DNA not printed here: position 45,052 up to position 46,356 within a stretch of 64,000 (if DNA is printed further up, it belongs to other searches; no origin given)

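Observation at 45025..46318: Low-GC single-gene islet encoding an NDT/DNPH1-like fusion protein inside the conserved dxr-rseP-ispG cluster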

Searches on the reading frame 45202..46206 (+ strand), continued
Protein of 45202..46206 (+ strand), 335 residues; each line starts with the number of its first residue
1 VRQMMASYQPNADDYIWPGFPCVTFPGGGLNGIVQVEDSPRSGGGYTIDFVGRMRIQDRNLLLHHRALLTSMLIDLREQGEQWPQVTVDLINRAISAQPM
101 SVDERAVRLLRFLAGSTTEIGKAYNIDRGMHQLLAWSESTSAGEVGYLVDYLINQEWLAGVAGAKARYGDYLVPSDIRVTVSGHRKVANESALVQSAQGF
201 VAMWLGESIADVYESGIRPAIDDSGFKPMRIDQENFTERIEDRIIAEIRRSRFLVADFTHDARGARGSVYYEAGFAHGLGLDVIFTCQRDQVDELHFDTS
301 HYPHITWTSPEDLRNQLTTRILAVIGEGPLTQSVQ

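Call 23: fold_search(model_id=the predicted structure, library=pdb)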
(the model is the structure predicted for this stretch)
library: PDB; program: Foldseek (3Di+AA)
matches with E <= 10: 1322; with E <= 0.001: 6
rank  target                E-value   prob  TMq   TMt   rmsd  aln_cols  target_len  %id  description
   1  2a0k_A                3.5e-04  1.00  0.31  0.59   4.8       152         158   16  Crystal structure of Nucleoside 2-deoxyribosyltransferase from Trypanosoma brucei at 1.8 A resolution (released 2005-07-26)
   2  8qc0_A                5.3e-04  1.00  0.30  0.62   5.5       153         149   12  Nucleoside 2'deoxyribosyltransferase from Chroococcidiopsis thermalis PCC 7203 WT ribosylated (released 2024-02-21)
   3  9emx_C                5.6e-04  1.00  0.31  0.61   4.3       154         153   12  Nucleoside 2'deoxyribosyltransferase from Chroococcidiopsis thermalis PCC 7203 Double Mutant Y7F A9S bound to Cordycep (released 2025-05-07)
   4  6qai_B                6.6e-04  1.00  0.24  0.50   3.7       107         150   18  2-desoxiribosyltransferase from Leishmania mexicana (released 2018-12-26)
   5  7un8_A                9.9e-04  1.00  0.29  0.32   3.7       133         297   16  SfSTING with c-di-GMP single fiber (released 2022-07-27)
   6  8pqr_A                9.9e-04  1.00  0.31  0.60   4.3       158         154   13  Nucleoside 2'deoxyribosyltransferase from Chroococcidiopsis thermalis PCC 7203 WT bound to DAD_Immucillin-H (released 2024-02-21)
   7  8pqq_D                1.0e-03  1.00  0.29  0.58   4.3       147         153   12  Nucleoside 2'deoxyribosyltransferase from Chroococcidiopsis thermalis PCC 7203 E88Q Mutant bound to Clofarabine (released 2024-02-21)
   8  8pqs_D                1.1e-03  1.00  0.29  0.57   4.1       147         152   11  Nucleoside 2'deoxyribosyltransferase from Chroococcidiopsis thermalis PCC 7203 E88A Mutant (released 2024-02-21)
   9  9emx_B                1.2e-03  1.00  0.31  0.61   4.2       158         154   12  Nucleoside 2'deoxyribosyltransferase from Chroococcidiopsis thermalis PCC 7203 Double Mutant Y7F A9S bound to Cordycep (released 2025-05-07)
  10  8i87_C                1.4e-03  1.00  0.32  0.26   4.4       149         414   11  Cryo-EM structure of TIR-APAZ/Ago-gRNA-DNA complex (released 2023-07-19)
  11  8pqt_A                1.4e-03  1.00  0.30  0.58   4.1       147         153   12  Nucleoside 2'deoxyribosyltransferase from Chroococcidiopsis thermalis PCC 7203 WT bound to Bis-Tris (released 2024-02-21)
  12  8pqt_B                1.7e-03  1.00  0.28  0.59   4.0       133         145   12  Nucleoside 2'deoxyribosyltransferase from Chroococcidiopsis thermalis PCC 7203 WT bound to Bis-Tris (released 2024-02-21)
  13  9emw_D                2.0e-03  1.00  0.28  0.57   4.2       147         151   11  Nucleoside 2'deoxyribosyltransferase from Chroococcidiopsis thermalis PCC 7203 Y7F Mutant bound to ImmH-Forodesine (released 2025-05-14)
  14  9emx_A                2.2e-03  1.00  0.27  0.54   5.7       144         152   12  Nucleoside 2'deoxyribosyltransferase from Chroococcidiopsis thermalis PCC 7203 Double Mutant Y7F A9S bound to Cordycep (released 2025-05-07)
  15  8pqr_D                2.5e-03  1.00  0.29  0.57   4.2       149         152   13  Nucleoside 2'deoxyribosyltransferase from Chroococcidiopsis thermalis PCC 7203 WT bound to DAD_Immucillin-H (released 2024-02-21)
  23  4jen_A                3.7e-03  1.00  0.29  0.72   3.4       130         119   15  Structure of Clostridium botulinum CMP N-glycosidase, BcmB (released 2013-09-11)
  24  8ifl_A                3.7e-03  1.00  0.33  0.27   4.3       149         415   11  Cryo-EM structure of tetrameric SPARTA gRNA-ssDNA target complex in state 1 (released 2024-01-17)
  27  8oz6_A                4.1e-03  1.00  0.31  0.25   4.9       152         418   13  cryoEM structure of SPARTA complex ligand-free (released 2023-08-16)
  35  8rpt_A                5.2e-03  1.00  0.32  0.72   3.0       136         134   11  Crystal structure of human DNPH1 mutant- D80A (released 2024-11-20)
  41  9ugj_F                5.8e-03  1.00  0.27  0.59   5.3       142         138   13  Structure of SARM1 bound to SIR3-ADPR (released 2026-02-18)
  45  9ugj_B                6.9e-03  1.00  0.29  0.61   4.1       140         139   12  Structure of SARM1 bound to SIR3-ADPR (released 2026-02-18)
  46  4jen_B                7.3e-03  1.00  0.29  0.71   3.4       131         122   13  Structure of Clostridium botulinum CMP N-glycosidase, BcmB (released 2013-09-11)
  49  8i87_A                9.2e-03  1.00  0.33  0.27   3.8       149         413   13  Cryo-EM structure of TIR-APAZ/Ago-gRNA-DNA complex (released 2023-07-19)
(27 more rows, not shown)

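Call 26: search_protein_families(library=pfam, alignment_id=A1, max_evalue=0.1)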
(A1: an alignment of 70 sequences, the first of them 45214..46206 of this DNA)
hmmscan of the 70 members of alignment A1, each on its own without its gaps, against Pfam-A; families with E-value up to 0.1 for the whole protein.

A. member 1, window:45214-46206:+ (331 aa): 1 family
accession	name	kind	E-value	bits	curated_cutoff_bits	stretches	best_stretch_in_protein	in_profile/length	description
PF05014.21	Nuc_deoxyrib_tr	-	0.052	14.1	28.8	0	228-288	44-102/117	Nucleoside 2-deoxyribosyltransferase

B. families by the number of members that match (of 70 scanned): 10 families
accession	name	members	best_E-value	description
PF05014.21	Nuc_deoxyrib_tr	68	6.3e-06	Nucleoside 2-deoxyribosyltransferase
PF00676.26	E1_dh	3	0.022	Dehydrogenase E1 component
PF03721.20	UDPG_MGDP_dh_N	2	0.017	UDP-glucose/GDP-mannose dehydrogenase family, NAD binding domain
PF14257.11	DUF4349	1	0.014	Domain of unknown function (DUF4349)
PF11825.13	Nuc_recep-AF1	1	0.021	Nuclear/hormone receptor activator site AF-1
PF00145.23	DNA_methylase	1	0.022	C-5 cytosine-specific DNA methylase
PF23805.1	DUF7180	1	0.044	Family of unknown function (DUF7180)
PF24409.1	wHTH-PRTase_assc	1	0.059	wHTH-PRTase associated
PF14509.12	GH97_C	1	0.07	Glycosyl-hydrolase 97 C-terminal, oligomerisation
PF20050.4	DUF6452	1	0.098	Family of unknown function (DUF6452)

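Call 59: list_cluster_members(proteins=[P0001, P0005, P0015, P0029, P0047, P0094, P0107, P0111, P0036, P0091])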
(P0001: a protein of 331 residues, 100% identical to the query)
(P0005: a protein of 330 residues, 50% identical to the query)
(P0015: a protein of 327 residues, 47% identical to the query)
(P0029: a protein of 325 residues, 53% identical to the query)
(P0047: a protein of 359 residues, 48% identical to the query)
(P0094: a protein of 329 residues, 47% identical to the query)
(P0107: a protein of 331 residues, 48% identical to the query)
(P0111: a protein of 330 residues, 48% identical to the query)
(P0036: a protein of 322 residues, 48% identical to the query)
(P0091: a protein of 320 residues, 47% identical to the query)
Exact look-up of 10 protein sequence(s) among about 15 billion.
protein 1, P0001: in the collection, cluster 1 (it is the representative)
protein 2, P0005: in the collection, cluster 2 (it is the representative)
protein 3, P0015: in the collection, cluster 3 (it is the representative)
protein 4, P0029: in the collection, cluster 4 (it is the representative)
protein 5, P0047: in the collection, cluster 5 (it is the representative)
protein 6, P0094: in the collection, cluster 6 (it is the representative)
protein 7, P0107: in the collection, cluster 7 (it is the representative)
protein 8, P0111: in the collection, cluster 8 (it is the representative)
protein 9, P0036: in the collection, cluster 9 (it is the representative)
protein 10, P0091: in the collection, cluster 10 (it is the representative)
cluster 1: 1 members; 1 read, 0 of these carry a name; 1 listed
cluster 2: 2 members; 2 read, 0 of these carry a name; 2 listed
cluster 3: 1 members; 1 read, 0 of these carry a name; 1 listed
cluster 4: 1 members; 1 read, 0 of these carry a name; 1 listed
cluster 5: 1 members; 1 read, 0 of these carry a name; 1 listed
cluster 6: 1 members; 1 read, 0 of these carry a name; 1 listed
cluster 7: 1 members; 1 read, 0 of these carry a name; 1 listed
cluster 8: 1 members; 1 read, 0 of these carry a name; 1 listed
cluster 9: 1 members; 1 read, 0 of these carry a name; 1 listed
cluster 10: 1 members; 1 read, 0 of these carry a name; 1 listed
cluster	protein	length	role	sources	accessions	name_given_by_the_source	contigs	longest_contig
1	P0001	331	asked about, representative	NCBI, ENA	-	-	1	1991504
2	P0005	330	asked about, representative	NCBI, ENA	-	-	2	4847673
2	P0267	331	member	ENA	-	-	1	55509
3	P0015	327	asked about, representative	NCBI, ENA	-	-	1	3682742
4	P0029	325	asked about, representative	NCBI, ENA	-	-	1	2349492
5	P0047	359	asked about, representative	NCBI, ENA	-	-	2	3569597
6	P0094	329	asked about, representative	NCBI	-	-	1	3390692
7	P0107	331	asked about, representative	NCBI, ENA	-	-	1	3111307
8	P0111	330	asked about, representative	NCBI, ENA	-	-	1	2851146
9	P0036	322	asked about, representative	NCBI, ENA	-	-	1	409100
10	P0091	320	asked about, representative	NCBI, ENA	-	-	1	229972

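Call 60: search_dna_similar(query=window:45214-46206:+, collection=phages, mode=protein, max_evalue=0.001, max_rows=20)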
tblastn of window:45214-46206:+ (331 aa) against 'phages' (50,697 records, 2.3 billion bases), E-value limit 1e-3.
No match.

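Call 61: search_dna_similar(query=window:45214-46206:+, collection=plasmids, mode=protein, max_evalue=0.001, max_rows=25)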
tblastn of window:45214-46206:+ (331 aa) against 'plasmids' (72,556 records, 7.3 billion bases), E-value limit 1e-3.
Records with a match: 23; places in all: 23; records where one place covers at least 80% of the query: 1.
Best place of each record, by identity: <60% 23.
By first word of the organism name: Bacillus 16; Bradyrhizobium 2; Leptospira 1; Hydrogenimonas 1; Hymenobacter 1; Aliarcobacter 1; Tritonibacter 1.
By predicted mobility (MOB-suite, as given by PLSDB): conjugative 10; non-mobilizable 9; mobilizable 4.
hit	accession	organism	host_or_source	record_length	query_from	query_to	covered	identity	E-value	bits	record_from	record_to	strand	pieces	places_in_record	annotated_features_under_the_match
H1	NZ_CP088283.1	Bradyrhizobium quebecense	soybean cv. AC Glengarry,Cell ...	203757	35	326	88%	38.0%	5e-43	165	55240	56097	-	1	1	hypothetical protein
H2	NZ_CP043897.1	Leptospira interrogans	Homo sapiens,cell culture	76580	67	321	77%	31.8%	2e-24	111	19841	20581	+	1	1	nucleoside 2-deoxyribosyltransferase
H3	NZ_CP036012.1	Bacillus mycoides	cell culture,soil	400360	86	322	72%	33.5%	1e-23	108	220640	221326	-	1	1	nucleoside 2-deoxyribosyltransferase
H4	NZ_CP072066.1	Bacillus mycoides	cell culture,soil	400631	86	322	72%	33.5%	1e-23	108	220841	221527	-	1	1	nucleoside 2-deoxyribosyltransferase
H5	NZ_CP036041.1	Bacillus mycoides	cell culture,soil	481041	86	322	72%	33.5%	1e-23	108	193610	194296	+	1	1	nucleoside 2-deoxyribosyltransferase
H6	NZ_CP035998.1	Bacillus mycoides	cell culture,soil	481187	86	322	72%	33.5%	1e-23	108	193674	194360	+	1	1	nucleoside 2-deoxyribosyltransferase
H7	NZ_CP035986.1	Bacillus mycoides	cell culture,soil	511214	86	322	72%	33.5%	1e-23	108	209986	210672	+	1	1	nucleoside 2-deoxyribosyltransferase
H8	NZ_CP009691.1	Bacillus mycoides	soil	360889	86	322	72%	33.5%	2e-23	108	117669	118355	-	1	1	nucleoside 2-deoxyribosyltransferase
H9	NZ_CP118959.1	Bacillus mycoides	Soil,Type strain bacterial culture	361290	86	322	72%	33.5%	2e-23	108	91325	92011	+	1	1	nucleoside 2-deoxyribosyltransferase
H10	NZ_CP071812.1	Bacillus mycoides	cell culture,soil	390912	86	322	72%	33.5%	2e-23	108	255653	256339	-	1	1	nucleoside 2-deoxyribosyltransferase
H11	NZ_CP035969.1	Bacillus mycoides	cell culture,soil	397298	86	322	72%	33.5%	2e-23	108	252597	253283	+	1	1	nucleoside 2-deoxyribosyltransferase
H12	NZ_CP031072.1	Bacillus mycoides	cell culture,soil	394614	86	322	72%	33.5%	3e-23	107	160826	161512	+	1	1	nucleoside 2-deoxyribosyltransferase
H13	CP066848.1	Bacillus mycoides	single cell,soil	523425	86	322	72%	33.5%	3e-23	107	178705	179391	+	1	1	nucleoside 2-deoxyribosyltransferase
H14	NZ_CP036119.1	Bacillus mycoides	cell culture,soil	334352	86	322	72%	33.5%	3e-23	107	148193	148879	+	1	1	nucleoside 2-deoxyribosyltransferase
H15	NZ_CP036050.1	Bacillus mycoides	cell culture,soil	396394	124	322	60%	34.8%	3e-23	107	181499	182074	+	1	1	nucleoside 2-deoxyribosyltransferase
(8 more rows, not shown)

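Call 62: get_annotated_region(hit=H1, flank=7000)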
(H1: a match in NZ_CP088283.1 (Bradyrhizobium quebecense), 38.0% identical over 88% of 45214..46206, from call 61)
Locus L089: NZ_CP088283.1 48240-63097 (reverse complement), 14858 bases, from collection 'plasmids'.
description: Bradyrhizobium quebecense strain 12S5 plasmid pBq12S5
organism: Bradyrhizobium quebecense (NCBI taxid 2748629)
taxonomy: Bacteria; Pseudomonadota; Alphaproteobacteria; Hyphomicrobiales; Nitrobacteraceae; Bradyrhizobium; Bradyrhizobium quebecense
host: -; source: soybean cv. AC Glengarry,Cell Culture,root nodule from soybean plant inoculated with root zone soil from ...; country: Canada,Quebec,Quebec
typing (MOB-suite, as given by PLSDB): conjugative; replicon rep_cluster_506; relaxase MOBP; mating-pair formation MPF_T
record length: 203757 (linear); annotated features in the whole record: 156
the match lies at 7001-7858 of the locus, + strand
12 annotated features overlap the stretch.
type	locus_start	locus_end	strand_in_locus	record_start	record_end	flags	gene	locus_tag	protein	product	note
CDS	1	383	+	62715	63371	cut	-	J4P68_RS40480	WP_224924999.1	hypothetical protein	-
CDS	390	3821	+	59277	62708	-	-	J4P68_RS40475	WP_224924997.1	ATP-dependent helicase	-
CDS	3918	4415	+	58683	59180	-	-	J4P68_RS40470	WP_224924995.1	hypothetical protein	-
CDS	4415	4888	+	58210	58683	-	-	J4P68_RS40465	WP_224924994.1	hypothetical protein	-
CDS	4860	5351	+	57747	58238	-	-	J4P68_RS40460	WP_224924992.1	hypothetical protein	-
CDS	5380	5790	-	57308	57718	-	-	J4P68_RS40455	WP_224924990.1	hypothetical protein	-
CDS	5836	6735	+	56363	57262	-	-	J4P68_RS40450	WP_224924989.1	ThiF family adenylyltransferase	-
CDS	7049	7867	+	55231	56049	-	-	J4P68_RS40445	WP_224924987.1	hypothetical protein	-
CDS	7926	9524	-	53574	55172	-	-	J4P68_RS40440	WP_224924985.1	hypothetical protein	-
CDS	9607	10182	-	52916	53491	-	-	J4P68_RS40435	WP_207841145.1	hypothetical protein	-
CDS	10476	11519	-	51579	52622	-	-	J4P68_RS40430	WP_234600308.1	hypothetical protein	-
CDS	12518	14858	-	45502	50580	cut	-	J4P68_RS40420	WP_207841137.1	AAA family ATPase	-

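Call 63: get_annotated_region(hit=H2, flank=7000)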
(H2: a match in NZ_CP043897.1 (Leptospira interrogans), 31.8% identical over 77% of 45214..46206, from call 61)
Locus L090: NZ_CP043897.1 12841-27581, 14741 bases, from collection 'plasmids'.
description: Leptospira interrogans serovar Bataviae strain 1489 plasmid p4, complete sequence
organism: Leptospira interrogans (NCBI taxid 312175)
taxonomy: Bacteria; Spirochaetota; Spirochaetia; Leptospirales; Leptospiraceae; Leptospira; Leptospira interrogans
host: -; source: Homo sapiens,cell culture; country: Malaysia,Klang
typing (MOB-suite, as given by PLSDB): non-mobilizable; replicon rep_cluster_216
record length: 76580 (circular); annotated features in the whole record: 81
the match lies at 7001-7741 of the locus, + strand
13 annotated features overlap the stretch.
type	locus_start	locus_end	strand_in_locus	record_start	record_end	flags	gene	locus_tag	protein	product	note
CDS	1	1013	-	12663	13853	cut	-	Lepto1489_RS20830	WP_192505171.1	baseplate J/gp47 family protein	-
CDS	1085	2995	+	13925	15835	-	-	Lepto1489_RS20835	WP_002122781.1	hypothetical protein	-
CDS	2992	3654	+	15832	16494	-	-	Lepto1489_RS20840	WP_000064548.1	hypothetical protein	-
CDS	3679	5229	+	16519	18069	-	-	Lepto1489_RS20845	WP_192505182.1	hypothetical protein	-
CDS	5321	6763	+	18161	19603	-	-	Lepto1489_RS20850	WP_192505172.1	SEFIR domain-containing protein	-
CDS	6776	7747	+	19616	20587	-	-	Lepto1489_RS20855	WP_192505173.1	nucleoside 2-deoxyribosyltransferase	-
CDS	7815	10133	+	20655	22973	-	-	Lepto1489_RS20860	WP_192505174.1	class I SAM-dependent methyltransferase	-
CDS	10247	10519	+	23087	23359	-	-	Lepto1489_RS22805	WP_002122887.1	hypothetical protein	-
CDS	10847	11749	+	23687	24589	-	-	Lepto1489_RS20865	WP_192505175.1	hypothetical protein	-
CDS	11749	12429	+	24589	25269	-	-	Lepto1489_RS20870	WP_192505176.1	hypothetical protein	-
CDS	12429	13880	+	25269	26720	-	-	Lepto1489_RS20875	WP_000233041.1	hypothetical protein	-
CDS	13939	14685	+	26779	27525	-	-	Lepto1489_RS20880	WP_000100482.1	hypothetical protein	-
CDS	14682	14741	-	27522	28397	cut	-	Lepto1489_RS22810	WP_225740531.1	hypothetical protein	-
